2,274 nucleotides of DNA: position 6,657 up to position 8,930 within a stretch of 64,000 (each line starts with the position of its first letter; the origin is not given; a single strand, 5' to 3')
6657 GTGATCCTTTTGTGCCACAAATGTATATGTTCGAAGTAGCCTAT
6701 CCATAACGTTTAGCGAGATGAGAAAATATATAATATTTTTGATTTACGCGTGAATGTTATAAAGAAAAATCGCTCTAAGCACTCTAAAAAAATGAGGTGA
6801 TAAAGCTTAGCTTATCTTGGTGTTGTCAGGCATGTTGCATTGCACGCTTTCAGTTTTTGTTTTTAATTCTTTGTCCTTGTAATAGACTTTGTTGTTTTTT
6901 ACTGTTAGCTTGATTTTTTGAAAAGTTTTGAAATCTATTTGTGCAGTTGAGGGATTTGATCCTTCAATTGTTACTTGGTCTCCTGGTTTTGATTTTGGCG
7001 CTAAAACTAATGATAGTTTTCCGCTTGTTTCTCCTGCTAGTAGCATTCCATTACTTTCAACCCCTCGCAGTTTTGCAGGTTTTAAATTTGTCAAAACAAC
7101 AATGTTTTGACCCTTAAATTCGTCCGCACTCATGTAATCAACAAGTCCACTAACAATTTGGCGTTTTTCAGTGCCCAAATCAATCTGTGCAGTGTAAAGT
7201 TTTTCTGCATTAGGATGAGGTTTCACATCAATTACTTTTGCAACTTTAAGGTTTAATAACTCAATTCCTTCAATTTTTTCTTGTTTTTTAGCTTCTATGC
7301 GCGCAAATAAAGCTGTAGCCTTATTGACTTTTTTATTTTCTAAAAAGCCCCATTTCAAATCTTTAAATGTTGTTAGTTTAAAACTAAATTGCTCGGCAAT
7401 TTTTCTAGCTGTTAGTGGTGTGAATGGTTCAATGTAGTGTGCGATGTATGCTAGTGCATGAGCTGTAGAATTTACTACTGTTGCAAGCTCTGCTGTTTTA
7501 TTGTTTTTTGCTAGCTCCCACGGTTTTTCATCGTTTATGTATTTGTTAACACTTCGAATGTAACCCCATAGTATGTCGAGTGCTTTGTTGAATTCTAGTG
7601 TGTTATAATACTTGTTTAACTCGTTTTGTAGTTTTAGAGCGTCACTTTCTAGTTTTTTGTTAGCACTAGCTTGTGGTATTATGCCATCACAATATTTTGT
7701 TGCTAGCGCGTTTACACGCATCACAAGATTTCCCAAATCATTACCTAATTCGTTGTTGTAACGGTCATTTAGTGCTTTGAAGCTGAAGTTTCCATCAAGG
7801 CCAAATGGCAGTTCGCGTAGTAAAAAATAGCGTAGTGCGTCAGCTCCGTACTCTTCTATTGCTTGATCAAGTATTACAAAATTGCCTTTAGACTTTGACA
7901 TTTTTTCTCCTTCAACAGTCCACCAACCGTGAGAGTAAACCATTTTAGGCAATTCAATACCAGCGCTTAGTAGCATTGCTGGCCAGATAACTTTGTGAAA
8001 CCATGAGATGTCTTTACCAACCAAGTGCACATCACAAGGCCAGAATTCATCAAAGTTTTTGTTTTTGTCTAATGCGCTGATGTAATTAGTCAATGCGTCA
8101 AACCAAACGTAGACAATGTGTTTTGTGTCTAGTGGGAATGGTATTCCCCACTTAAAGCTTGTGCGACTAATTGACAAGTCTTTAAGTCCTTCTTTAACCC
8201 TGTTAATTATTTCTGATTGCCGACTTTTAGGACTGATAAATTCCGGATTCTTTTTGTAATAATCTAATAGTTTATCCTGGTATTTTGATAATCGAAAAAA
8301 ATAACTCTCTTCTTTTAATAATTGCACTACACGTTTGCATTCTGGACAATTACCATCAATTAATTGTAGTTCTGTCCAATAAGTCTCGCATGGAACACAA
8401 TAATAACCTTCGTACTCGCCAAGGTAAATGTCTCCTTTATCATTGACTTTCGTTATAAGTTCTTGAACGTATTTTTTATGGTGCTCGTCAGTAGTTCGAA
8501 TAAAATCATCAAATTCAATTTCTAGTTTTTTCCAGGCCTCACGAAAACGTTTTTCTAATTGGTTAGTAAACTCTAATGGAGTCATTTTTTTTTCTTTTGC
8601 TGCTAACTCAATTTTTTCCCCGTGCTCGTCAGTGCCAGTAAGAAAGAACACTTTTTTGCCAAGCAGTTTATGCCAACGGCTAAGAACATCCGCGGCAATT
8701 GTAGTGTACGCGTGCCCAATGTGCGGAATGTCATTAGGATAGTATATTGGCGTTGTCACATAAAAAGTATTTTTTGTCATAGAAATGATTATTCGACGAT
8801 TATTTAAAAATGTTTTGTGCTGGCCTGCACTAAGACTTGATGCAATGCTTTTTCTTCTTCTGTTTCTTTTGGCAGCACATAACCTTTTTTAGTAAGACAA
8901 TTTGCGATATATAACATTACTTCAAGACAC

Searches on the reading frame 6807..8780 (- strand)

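Call 6: search_protein_families(library=pfam, proteins=[window:6807-8780:-], max_evalue=0.001)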
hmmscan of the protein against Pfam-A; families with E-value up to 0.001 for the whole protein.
window:6807-8780:- (657 aa): 7 families
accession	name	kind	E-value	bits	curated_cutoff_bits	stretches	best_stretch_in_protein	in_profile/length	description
PF09334.17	tRNA-synt_1g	-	2.4e-112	376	20.1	2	156-356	180-390/391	tRNA synthetases class I (M)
PF00133.28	tRNA-synt_1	-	8.3e-32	110.9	22.7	2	3-217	22-245/414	tRNA synthetases class I (I, L, M and V)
PF01588.26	tRNA_bind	-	3.6e-27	94.7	27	1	511-597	1-90/96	Putative tRNA binding domain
PF01406.26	tRNA-synt_1e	-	6.4e-19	68.9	27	2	6-136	12-140/301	tRNA synthetases class I (C) catalytic domain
PF19303.5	Anticodon_3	-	9.7e-05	22.7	23.5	1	373-500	10-140/152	Anticodon binding domain of methionyl tRNA ligase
PF08264.19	Anticodon_1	-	9.9e-05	22.7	25.1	1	376-482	3-108/148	Anticodon-binding domain of tRNA ligase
PF01921.24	tRNA-synt_1f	-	0.00051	19.5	27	0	286-325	274-314/360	tRNA synthetases class I (K)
